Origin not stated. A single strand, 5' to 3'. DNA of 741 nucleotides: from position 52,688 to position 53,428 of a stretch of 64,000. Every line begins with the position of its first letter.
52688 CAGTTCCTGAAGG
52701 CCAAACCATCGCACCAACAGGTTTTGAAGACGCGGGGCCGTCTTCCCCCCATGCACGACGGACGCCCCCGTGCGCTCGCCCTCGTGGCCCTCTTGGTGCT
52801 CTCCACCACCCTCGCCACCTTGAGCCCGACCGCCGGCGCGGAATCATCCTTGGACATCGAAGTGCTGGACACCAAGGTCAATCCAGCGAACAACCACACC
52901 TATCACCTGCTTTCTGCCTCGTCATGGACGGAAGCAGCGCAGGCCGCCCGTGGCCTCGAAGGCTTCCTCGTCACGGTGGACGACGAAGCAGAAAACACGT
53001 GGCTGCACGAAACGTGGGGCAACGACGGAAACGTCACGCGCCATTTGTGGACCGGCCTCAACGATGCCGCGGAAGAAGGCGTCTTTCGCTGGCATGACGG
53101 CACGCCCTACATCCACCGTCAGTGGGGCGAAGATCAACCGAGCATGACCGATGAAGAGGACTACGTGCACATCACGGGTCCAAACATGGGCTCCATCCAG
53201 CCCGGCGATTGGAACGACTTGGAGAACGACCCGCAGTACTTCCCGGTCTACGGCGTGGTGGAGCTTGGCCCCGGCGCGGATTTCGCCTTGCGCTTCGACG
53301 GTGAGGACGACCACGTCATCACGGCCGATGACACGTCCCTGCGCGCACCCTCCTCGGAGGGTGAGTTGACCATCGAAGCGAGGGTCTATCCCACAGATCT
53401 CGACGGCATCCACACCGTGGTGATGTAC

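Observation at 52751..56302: Cysteine-free C-type-lectin-like domain fused to LamG, PPC and Ca-binding modules in an archaeal surface protein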

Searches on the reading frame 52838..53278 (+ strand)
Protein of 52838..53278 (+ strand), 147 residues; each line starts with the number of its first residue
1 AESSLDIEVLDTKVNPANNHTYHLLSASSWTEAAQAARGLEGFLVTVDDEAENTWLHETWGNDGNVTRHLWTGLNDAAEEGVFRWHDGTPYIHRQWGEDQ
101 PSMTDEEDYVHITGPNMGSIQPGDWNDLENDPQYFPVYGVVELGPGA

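Call 19: predict_structure(alignment_id=A2)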
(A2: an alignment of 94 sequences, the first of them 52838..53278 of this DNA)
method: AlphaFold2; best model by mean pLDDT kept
length: 147 residues; sequences in the alignment: 94
mean_pLDDT: 65.5   pTM: 0.68
mean pLDDT of the five models: 65.5, 61.7, 59.8, 57.2, 46.8
residues with pLDDT >= 90: 16; 70-90: 53; 50-70: 33; < 50: 45
segments of 3 or more residues with pLDDT < 50: 1-3, 75-81, 87-107, 115-128
pLDDT, mean of each block of 10 residues (from residue 1): 68 91 89 85 76 82 72 55 49 34 44 48 44 73 74
secondary structure, 60 per line:
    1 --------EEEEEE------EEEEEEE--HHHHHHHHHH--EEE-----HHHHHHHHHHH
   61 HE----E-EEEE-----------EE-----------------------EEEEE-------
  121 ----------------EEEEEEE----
elements in order: E9-14 E21-27 H30-39 E42-44 H50-61 E69-72 E109-113 E137-143

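Call 21: search_protein_representatives(protein=window:52838-53278:+)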
Query: 147 residues. Proteins with E-value up to 0.001 (for the whole library): 7387; up to 1e-10: 2080; up to 1e-30: 126. The best 150 are listed.
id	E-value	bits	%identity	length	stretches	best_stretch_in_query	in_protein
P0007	8.5e-81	286.0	84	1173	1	1-147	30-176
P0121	6.0e-77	273.5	46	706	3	13-145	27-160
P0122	3.0e-76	271.3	38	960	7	14-145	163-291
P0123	3.6e-75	267.7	32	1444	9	2-132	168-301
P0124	1.1e-71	256.5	31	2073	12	27-128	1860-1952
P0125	1.1e-67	243.4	31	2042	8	11-138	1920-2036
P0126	7.2e-67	240.8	35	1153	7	13-130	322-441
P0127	3.5e-65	235.3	30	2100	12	31-128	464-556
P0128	3.7e-63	228.7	33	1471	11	13-127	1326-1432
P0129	3.2e-62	225.6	69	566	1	6-147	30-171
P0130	3.6e-60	219.0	41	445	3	17-142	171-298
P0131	7.3e-60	218.0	40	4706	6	20-142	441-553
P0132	1.3e-59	217.2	65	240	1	3-147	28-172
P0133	4.7e-59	215.3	66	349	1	6-147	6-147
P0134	5.9e-59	215.0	63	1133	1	5-146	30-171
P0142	3.1e-55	202.9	42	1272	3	14-144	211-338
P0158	4.0e-46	173.3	44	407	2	14-144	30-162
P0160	6.3e-46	172.7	42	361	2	14-145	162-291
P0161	1.8e-45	171.2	40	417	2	15-144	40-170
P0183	3.3e-40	154.1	45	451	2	14-143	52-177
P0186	3.2e-38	147.6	46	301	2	14-143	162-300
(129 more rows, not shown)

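Call 22: fold_search(model_id=the predicted structure, library=pdb)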
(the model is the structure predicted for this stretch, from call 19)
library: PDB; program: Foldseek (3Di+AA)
matches with E <= 10: 439; with E <= 0.001: 0
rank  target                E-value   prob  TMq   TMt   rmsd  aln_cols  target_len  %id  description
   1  7qaj_F                1.6e-03  1.00  0.43  0.50  13.6       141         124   15  ZK002 with Anti-angiogenic and Anti-inflamamtory Properties (released 2023-06-14)
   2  1k9j_B                2.1e-03  1.00  0.45  0.51   9.4       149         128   18  Complex of DC-SIGNR and GlcNAc2Man3 (released 2001-12-21)
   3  5xtw_F                2.9e-03  1.00  0.45  0.17  10.4       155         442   14  Crystal structure of the CysR-CTLD2 fragment of human MR at acidic pH (released 2017-12-27)
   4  6inv                  3.1e-03  1.00  0.47  0.17  11.2       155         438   20  Crystal structure of the CysR-CTLD2 fragment of human MR at acidic pH (pH 4.0) (released 2019-09-18)
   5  1v7p_B                3.1e-03  0.97  0.39  0.45  13.7       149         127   13  Structure of EMS16-alpha2-I domain complex (released 2004-09-07)
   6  5xts                  3.2e-03  1.00  0.45  0.16  10.5       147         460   16  Crystal structure of the CysR-CTLD3 fragment of human MR at basic/neutral pH (released 2017-12-27)
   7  1tdq_B                4.4e-03  1.00  0.43  0.50   9.5       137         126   23  Structural basis for the interactions between tenascins and the C-type lectin domains from lecticans: evidence for a c (released 2004-08-31)
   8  1k9j_A                5.3e-03  0.99  0.44  0.49   8.9       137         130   20  Complex of DC-SIGNR and GlcNAc2Man3 (released 2001-12-21)
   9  1k9i_H                5.7e-03  1.00  0.48  0.55   9.0       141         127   18  Complex of DC-SIGN and GlcNAc2Man3 (released 2001-12-21)
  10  4kzv_A                5.7e-03  0.99  0.44  0.48   9.7       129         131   22  Structure of the carbohydrate-recognition domain of the C-type lectin mincle bound to trehalose (released 2013-08-28)
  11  2xr6                  6.0e-03  1.00  0.48  0.54   8.9       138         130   21  Crystal structure of the complex of the carbohydrate recognition domain of human DC-SIGN with pseudo trimannoside mimic. (released 2011-10-19)
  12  5xtw_G                6.0e-03  0.99  0.45  0.16   9.0       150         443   13  Crystal structure of the CysR-CTLD2 fragment of human MR at acidic pH (released 2017-12-27)
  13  9qy1                  6.0e-03  0.98  0.42  0.48   9.8       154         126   16  Endo180 (uPARAP) carbohydrate-recognition domain 2 with bound methyl fucoside (released 2025-05-28)
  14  6ghv_C                6.4e-03  0.99  0.45  0.49   9.5       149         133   15  Structure of a DC-SIGN CRD in complex with high affinity glycomimetic. (released 2019-09-11)
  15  6inu_A                6.4e-03  0.99  0.41  0.15  10.1       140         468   21  Crystal structure of the CysR-CTLD2 fragment of human MR at acidic pH (pH 4.6) (released 2019-09-18)
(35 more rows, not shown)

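Call 26: list_cluster_members(proteins=[P0121, P0122, P0130, P0158, P0160, P0161, P0183, P0186, P0131, P0142])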
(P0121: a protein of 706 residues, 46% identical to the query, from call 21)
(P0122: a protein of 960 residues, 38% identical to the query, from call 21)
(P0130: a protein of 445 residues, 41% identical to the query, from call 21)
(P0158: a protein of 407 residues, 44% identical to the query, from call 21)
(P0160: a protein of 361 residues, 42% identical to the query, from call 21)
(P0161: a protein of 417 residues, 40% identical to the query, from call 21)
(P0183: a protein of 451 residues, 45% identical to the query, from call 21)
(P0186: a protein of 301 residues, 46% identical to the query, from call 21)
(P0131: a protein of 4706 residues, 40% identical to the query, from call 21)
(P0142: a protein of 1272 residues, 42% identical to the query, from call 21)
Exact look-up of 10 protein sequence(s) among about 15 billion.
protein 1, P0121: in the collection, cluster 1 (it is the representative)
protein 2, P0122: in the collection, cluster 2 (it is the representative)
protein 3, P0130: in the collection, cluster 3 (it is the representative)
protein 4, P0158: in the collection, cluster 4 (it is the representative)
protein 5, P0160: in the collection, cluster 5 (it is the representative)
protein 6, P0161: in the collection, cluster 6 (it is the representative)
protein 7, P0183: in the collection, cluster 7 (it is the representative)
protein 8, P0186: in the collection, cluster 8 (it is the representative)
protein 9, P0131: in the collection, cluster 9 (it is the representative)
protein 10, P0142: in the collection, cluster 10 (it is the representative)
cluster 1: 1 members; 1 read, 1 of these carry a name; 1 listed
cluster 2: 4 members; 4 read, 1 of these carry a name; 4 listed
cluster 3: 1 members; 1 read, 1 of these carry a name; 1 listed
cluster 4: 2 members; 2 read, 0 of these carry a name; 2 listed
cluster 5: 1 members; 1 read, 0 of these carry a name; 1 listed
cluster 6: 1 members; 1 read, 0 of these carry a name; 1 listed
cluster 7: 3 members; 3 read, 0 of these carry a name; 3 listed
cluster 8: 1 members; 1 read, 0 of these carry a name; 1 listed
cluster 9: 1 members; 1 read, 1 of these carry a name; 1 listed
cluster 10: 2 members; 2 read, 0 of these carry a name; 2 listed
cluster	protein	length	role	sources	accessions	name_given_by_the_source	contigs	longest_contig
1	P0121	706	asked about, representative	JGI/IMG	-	hypothetical protein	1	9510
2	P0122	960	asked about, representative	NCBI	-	-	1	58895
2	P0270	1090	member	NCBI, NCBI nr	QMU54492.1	MAG: hypothetical protein GKS07_06100 [Nitrosopumilus sp.]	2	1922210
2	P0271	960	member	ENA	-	-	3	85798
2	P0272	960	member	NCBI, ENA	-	-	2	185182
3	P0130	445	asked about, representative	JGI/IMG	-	hypothetical protein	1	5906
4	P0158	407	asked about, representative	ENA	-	-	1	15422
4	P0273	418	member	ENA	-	-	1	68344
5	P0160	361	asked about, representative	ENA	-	-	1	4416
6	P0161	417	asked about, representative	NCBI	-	-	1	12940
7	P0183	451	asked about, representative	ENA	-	-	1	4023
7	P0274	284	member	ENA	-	-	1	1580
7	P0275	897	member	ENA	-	-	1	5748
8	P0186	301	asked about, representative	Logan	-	-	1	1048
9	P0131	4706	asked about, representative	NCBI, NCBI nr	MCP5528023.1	MAG: pre-peptidase C-terminal domain-containing protein [Verrucomicrobiales bacterium] | pre-peptidase C-terminal domain-containing protein [Verrucomicrobiales bacterium]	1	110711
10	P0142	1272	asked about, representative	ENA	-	-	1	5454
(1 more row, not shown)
